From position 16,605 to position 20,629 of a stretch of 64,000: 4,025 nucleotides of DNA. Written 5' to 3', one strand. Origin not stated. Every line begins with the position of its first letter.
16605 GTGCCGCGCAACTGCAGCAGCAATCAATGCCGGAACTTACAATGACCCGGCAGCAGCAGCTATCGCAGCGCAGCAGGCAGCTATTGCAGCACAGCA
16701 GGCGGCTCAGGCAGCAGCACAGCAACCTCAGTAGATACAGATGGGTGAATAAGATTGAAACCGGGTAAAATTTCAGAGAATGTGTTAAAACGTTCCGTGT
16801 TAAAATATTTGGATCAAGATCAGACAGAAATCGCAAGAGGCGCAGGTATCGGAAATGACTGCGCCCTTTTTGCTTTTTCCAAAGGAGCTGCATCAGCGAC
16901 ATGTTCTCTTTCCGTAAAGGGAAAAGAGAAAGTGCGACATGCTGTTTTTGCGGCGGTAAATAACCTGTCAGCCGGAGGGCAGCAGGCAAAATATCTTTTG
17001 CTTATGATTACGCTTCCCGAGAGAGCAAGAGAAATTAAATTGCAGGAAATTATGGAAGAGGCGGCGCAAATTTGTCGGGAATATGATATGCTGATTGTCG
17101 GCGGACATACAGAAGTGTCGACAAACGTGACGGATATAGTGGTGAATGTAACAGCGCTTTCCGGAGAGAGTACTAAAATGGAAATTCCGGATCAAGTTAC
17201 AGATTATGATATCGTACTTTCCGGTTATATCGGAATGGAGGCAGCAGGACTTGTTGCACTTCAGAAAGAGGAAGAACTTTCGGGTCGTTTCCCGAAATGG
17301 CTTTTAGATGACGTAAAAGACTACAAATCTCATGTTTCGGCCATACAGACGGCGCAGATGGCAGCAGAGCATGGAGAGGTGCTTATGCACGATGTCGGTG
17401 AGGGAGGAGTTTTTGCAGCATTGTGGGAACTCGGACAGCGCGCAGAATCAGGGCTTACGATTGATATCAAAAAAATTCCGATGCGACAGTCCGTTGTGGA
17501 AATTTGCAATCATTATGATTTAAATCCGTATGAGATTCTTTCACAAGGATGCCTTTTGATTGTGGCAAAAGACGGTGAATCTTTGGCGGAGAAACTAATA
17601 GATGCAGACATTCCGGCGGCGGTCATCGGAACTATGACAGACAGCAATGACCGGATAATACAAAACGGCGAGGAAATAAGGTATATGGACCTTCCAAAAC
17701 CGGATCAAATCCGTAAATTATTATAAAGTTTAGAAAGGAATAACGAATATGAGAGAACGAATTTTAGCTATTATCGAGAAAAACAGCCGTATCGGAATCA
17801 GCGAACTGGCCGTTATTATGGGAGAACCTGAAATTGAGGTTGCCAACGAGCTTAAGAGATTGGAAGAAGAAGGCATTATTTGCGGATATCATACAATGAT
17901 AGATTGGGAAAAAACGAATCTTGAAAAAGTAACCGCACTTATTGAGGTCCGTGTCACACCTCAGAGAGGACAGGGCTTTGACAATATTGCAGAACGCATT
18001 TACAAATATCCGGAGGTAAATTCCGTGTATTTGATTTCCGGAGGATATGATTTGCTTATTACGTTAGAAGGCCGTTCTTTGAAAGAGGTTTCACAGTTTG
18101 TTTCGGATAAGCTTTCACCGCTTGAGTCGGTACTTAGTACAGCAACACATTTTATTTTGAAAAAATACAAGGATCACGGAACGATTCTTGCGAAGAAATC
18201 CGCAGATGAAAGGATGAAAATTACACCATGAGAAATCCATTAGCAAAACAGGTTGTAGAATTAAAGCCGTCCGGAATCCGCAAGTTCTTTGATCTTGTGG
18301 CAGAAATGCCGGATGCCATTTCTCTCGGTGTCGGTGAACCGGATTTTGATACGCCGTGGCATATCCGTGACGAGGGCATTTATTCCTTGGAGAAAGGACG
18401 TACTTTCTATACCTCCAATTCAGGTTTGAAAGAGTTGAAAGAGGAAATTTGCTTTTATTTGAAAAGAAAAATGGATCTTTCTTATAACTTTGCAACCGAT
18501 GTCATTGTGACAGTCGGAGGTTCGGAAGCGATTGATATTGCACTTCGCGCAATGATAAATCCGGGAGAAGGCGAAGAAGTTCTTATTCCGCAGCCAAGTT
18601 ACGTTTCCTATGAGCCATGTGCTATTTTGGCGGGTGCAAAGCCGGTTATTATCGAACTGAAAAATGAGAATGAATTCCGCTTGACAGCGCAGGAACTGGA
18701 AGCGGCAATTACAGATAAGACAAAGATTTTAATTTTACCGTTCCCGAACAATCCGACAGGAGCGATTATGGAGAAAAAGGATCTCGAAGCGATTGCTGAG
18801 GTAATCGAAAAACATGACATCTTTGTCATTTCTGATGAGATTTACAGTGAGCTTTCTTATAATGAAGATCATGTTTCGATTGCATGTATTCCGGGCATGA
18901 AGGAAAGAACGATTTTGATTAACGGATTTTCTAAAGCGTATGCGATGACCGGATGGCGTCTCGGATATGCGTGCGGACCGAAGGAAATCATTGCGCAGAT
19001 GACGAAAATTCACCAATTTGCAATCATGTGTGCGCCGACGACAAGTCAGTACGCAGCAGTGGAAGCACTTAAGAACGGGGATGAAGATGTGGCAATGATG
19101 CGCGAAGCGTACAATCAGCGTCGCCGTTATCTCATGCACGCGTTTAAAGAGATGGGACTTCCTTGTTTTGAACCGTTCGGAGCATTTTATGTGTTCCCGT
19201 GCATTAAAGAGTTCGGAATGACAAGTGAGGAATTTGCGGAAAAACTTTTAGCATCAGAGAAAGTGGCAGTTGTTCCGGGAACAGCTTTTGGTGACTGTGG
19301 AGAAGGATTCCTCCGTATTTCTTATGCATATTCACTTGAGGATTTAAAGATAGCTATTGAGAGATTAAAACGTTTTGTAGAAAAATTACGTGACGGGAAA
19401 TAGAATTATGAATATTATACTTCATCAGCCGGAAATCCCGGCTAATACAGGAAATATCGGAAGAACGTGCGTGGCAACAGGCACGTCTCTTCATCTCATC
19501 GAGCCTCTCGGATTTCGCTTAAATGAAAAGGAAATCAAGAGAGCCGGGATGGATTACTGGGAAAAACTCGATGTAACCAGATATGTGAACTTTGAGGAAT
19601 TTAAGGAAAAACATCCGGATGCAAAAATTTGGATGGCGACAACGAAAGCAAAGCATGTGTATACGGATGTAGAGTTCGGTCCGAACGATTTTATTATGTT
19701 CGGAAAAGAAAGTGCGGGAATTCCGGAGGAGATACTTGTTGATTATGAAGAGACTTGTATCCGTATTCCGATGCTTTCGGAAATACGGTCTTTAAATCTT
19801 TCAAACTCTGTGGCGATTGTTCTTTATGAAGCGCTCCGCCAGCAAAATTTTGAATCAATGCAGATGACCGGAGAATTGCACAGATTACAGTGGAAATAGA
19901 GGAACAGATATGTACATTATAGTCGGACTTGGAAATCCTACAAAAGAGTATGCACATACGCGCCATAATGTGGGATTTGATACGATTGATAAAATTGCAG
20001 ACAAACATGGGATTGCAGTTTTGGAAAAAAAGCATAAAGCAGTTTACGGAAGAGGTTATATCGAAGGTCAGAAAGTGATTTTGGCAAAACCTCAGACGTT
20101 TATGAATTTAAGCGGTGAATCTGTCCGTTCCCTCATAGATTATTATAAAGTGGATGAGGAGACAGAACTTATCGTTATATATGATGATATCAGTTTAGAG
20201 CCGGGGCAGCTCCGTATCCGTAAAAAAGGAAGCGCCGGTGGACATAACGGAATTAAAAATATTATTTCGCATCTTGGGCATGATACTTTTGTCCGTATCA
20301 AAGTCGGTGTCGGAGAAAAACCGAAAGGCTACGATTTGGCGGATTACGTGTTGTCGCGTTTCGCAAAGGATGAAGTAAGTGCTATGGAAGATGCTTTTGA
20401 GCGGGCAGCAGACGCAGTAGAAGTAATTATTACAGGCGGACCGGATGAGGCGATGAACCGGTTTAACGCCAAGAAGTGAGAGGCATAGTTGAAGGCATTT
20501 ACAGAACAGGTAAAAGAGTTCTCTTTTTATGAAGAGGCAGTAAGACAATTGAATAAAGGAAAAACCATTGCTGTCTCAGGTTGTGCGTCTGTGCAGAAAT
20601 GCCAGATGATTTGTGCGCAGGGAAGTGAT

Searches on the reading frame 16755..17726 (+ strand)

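Call 97: search_protein_families(library=pfam, proteins=[window:16755-17726:+], max_evalue=0.00001)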
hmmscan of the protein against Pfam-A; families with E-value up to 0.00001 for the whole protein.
window:16755-17726:+ (323 aa): 2 families
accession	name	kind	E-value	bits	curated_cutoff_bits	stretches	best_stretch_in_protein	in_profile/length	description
PF00586.29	AIRS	-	2.8e-11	44.3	24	1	50-135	26-109/112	AIR synthase related protein, N-terminal domain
PF02769.27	AIRS_C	-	3.1e-11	44.1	23.1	1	153-299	6-150/156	AIR synthase related protein, C-terminal domain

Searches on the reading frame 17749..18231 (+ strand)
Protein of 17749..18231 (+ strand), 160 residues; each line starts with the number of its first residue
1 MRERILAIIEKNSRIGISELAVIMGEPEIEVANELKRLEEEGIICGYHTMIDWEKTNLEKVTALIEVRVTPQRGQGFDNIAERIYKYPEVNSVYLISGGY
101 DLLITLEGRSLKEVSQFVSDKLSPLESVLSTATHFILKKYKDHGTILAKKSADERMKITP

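Call 97: search_protein_families(library=pfam, proteins=[window:17749-18231:+], max_evalue=0.00001)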
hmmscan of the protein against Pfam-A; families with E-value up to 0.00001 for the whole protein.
window:17749-18231:+ (160 aa): 1 family
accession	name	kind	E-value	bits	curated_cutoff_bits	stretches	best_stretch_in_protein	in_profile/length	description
PF01037.27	AsnC_trans_reg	-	1.2e-16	60.8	25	1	65-138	1-72/73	Lrp/AsnC ligand binding domain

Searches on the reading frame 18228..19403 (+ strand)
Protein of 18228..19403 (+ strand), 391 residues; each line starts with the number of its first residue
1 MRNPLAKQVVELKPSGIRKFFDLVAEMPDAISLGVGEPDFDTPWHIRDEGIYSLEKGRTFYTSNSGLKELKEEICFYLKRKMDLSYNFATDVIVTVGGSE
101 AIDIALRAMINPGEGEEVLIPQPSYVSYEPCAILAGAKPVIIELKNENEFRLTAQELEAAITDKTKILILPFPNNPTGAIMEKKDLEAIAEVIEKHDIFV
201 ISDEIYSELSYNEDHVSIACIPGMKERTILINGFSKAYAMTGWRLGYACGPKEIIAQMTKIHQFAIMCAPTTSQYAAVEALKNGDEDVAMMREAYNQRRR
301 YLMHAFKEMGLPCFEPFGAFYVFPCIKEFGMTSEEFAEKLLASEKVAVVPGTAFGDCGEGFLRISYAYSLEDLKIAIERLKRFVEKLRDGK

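Call 97: search_protein_families(library=pfam, proteins=[window:18228-19403:+], max_evalue=0.00001)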
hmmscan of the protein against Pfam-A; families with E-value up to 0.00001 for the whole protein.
window:18228-19403:+ (391 aa): 4 families
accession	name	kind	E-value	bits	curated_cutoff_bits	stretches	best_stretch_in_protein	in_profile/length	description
PF00155.27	Aminotran_1_2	-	6.1e-78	263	19.7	1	29-380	2-361/361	Aminotransferase class I and II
PF01041.23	DegT_DnrJ_EryC1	-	1.2e-13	51.5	19.8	1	89-203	39-145/360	DegT/DnrJ/EryC1/StrS aminotransferase family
PF00266.25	Aminotran_5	-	1.8e-07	30.9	21.5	1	89-203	61-175/371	Aminotransferase class-V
PF01053.26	Cys_Met_Meta_PP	-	1.6e-06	27.4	27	0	90-205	68-175/381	Cys/Met metabolism PLP-dependent enzyme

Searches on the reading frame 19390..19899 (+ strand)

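Call 97: search_protein_families(library=pfam, proteins=[window:19390-19899:+], max_evalue=0.00001)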
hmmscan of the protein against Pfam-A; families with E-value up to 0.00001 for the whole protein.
window:19390-19899:+ (169 aa): 1 family
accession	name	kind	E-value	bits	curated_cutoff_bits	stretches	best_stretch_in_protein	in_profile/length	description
PF00588.24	SpoU_methylase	-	2.2e-34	119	29.7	1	7-146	2-142/142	SpoU rRNA Methylase family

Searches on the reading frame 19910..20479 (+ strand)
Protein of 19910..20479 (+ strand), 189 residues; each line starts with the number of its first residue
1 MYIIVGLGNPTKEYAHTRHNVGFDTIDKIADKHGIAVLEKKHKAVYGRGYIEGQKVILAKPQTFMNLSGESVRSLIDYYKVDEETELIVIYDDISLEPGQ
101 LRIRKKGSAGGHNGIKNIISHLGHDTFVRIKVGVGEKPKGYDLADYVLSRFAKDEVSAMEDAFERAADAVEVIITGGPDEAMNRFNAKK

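Call 97: search_protein_families(library=pfam, proteins=[window:19910-20479:+], max_evalue=0.00001)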
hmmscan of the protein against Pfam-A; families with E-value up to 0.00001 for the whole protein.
window:19910-20479:+ (189 aa): 1 family
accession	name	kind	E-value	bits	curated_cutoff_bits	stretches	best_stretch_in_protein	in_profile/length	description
PF01195.25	Pept_tRNA_hydro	-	5.1e-73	245.2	27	1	3-186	1-183/183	Peptidyl-tRNA hydrolase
